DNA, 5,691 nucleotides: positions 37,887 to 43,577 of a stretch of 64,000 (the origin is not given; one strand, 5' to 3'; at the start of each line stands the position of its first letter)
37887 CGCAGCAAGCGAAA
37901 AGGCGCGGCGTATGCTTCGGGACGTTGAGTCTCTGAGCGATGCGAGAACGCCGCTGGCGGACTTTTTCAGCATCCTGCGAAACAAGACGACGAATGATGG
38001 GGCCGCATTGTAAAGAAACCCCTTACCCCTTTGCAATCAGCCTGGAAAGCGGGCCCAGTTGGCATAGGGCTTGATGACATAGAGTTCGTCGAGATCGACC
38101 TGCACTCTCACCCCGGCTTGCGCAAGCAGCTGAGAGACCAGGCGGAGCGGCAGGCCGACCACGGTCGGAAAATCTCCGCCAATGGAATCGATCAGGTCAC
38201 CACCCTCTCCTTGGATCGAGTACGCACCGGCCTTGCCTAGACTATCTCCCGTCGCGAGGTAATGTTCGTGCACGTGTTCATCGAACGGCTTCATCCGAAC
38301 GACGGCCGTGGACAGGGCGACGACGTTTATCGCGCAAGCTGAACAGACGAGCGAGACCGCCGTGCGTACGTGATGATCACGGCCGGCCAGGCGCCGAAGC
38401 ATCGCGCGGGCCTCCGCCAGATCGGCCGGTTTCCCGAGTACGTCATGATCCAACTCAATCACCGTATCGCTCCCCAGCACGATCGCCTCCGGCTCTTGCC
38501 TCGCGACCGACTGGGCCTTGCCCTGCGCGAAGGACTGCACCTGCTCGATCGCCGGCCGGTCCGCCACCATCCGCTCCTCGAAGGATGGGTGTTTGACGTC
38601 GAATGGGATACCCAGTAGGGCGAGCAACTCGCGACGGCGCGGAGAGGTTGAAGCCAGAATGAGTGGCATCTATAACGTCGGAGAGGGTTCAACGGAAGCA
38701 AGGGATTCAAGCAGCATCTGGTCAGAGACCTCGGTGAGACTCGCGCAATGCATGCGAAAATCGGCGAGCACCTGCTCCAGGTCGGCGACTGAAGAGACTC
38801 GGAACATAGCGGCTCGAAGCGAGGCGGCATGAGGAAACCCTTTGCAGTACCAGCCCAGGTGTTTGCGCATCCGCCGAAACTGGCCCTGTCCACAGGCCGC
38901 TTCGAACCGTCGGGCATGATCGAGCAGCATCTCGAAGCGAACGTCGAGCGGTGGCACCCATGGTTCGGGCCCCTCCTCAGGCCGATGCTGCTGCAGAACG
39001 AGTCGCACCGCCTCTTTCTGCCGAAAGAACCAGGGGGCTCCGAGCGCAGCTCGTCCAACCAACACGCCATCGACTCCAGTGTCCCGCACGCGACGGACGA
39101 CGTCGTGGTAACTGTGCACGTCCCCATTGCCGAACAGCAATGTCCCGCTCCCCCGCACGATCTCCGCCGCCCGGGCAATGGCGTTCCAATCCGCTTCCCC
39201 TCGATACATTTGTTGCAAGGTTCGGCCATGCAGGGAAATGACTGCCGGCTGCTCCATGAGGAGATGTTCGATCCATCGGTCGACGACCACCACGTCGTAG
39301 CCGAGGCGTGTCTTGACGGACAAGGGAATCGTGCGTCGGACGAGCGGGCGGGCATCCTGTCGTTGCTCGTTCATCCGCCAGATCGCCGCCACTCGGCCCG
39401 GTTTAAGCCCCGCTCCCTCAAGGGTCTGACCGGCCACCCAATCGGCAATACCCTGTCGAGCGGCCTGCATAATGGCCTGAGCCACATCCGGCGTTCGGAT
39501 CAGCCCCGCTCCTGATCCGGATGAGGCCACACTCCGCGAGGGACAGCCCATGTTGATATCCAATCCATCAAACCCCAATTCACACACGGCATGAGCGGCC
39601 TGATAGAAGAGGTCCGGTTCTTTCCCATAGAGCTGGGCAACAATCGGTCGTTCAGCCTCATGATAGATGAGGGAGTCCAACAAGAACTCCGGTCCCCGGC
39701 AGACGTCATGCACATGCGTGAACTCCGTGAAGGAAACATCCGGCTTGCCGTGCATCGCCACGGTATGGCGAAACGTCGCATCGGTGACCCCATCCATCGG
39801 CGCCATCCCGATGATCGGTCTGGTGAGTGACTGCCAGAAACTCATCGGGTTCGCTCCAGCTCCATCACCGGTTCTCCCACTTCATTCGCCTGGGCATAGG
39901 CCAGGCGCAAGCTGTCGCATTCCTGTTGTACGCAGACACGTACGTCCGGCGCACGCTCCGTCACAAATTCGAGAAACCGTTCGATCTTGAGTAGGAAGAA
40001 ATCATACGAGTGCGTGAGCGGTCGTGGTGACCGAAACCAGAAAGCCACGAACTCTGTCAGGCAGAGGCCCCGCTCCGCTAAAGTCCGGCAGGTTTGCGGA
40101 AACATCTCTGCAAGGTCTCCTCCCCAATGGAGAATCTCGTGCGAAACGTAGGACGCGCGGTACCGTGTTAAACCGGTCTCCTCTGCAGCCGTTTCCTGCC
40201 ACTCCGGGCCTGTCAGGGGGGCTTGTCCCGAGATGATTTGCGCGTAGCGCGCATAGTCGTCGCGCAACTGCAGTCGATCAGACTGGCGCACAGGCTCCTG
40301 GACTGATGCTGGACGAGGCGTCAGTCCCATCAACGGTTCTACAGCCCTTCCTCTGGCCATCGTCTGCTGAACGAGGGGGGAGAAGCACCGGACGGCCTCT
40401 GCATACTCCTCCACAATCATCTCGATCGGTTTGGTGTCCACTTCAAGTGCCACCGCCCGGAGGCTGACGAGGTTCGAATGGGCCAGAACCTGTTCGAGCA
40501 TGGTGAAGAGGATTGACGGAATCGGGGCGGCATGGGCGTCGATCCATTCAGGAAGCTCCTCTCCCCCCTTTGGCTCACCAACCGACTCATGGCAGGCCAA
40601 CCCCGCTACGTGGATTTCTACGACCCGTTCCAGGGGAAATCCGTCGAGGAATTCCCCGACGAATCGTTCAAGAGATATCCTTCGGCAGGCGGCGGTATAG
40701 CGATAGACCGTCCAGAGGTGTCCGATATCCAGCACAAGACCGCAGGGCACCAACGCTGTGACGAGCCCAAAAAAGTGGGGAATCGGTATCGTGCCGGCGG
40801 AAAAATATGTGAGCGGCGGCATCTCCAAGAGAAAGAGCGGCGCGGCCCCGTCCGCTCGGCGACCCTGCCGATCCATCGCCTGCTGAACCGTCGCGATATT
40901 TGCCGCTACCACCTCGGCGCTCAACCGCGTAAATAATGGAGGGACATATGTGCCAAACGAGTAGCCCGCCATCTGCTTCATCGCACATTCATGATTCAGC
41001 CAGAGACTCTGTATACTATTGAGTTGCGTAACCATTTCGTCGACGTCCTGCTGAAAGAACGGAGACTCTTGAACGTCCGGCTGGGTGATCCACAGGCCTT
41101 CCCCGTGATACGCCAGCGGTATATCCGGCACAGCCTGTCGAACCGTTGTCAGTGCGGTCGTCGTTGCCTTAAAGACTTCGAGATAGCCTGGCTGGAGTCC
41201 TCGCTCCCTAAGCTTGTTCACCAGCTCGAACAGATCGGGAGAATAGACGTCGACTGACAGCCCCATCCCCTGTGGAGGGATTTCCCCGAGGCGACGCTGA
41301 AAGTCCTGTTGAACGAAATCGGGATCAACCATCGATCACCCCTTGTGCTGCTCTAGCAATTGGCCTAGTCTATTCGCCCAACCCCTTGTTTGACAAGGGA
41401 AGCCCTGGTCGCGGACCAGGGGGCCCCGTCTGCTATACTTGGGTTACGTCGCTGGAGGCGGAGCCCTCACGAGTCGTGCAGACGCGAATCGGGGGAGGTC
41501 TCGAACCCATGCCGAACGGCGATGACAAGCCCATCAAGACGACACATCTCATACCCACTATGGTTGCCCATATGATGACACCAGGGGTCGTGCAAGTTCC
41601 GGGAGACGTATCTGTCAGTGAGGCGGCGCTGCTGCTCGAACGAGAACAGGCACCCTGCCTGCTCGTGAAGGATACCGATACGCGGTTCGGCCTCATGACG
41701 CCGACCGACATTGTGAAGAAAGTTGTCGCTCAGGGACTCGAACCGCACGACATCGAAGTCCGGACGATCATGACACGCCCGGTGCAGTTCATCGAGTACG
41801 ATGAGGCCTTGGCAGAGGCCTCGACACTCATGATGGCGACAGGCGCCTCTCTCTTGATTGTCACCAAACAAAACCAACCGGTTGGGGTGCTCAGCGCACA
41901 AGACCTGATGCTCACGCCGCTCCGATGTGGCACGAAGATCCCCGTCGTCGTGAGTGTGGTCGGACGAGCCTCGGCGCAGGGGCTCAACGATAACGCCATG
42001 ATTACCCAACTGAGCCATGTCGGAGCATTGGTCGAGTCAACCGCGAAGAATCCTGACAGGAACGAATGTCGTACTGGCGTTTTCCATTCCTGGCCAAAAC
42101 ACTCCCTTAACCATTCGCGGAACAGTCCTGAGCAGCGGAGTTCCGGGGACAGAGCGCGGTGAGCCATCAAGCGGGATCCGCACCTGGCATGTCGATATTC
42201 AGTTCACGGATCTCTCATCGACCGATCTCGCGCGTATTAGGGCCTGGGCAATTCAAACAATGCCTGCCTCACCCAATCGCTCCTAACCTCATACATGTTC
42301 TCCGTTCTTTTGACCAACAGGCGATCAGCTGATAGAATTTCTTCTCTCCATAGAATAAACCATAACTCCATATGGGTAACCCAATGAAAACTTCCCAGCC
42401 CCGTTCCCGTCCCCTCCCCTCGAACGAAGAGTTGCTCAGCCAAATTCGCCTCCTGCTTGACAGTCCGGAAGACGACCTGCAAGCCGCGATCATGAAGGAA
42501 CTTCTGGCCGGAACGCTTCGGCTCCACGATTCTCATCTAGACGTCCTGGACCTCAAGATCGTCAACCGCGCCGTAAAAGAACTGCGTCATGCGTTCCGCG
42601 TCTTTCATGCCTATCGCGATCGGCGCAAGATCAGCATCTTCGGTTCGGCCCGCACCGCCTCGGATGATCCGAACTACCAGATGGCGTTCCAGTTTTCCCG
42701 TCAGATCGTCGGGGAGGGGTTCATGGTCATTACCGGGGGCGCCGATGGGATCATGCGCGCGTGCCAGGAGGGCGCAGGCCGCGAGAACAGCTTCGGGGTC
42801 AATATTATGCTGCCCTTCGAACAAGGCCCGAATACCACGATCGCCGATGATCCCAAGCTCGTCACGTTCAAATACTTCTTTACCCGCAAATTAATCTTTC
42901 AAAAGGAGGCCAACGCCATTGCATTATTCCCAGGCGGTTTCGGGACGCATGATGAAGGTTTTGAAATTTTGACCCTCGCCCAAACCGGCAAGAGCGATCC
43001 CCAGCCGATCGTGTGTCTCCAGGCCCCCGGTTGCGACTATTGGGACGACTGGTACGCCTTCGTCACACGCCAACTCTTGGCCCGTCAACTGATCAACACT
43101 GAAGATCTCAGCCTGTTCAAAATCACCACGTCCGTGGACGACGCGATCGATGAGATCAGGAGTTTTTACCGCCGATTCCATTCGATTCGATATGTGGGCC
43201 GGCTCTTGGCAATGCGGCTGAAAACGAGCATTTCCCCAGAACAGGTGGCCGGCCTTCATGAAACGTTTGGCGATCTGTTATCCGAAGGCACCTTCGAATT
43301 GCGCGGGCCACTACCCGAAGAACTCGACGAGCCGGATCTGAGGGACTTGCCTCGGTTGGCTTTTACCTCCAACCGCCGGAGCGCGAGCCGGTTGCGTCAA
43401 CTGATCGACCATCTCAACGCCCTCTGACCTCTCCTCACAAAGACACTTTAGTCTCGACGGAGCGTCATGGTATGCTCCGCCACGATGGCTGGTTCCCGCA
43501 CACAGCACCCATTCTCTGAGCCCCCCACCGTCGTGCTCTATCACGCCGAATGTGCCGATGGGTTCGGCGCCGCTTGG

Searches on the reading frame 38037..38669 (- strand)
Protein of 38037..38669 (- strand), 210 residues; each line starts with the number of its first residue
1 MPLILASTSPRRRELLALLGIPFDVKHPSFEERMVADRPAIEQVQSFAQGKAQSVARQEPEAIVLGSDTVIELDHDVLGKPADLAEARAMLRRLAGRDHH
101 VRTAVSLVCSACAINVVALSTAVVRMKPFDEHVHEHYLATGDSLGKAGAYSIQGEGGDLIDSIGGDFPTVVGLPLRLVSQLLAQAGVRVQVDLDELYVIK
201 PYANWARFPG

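Call 56: search_protein_families(library=pfam, proteins=[window:38037-38669:-])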
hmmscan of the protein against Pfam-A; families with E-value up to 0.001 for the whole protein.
window:38037-38669:- (210 aa): 1 family
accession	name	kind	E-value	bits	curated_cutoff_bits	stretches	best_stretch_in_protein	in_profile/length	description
PF02545.19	Maf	-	2.2e-53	181.1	27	1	2-184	1-186/187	Maf-like protein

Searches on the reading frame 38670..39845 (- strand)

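Call 56: search_protein_families(library=pfam, proteins=[window:38670-39845:-])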
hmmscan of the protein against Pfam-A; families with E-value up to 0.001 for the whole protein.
window:38670-39845:- (391 aa): 1 family
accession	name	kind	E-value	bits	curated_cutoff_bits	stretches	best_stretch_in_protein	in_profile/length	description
PF01207.24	Dus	-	9e-54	183.1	20.4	2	173-360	123-302/311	Dihydrouridine synthase (Dus)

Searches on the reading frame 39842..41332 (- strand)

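Call 56: search_protein_families(library=pfam, proteins=[window:39842-41332:-])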
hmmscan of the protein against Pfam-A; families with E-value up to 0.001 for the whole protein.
window:39842-41332:- (496 aa): 1 family
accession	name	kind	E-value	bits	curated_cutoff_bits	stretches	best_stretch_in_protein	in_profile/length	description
PF05114.20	MbnB_TglH_ChrH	-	3.1e-13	50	25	1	54-314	32-259/263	RiPP precursor modification enzyme MbnB/TglH/ChrH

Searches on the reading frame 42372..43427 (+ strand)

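Call 56: search_protein_families(library=pfam, proteins=[window:42372-43427:+])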
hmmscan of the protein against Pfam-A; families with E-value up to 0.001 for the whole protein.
window:42372-43427:+ (351 aa): 2 families
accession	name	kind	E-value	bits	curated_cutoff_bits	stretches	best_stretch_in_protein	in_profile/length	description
PF03641.19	Lysine_decarbox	-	2.4e-22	80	27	1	129-261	2-130/131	Possible lysine decarboxylase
PF18306.6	LDcluster4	-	2.7e-10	40.5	26.3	1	85-195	2-109/151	SLOG cluster4 family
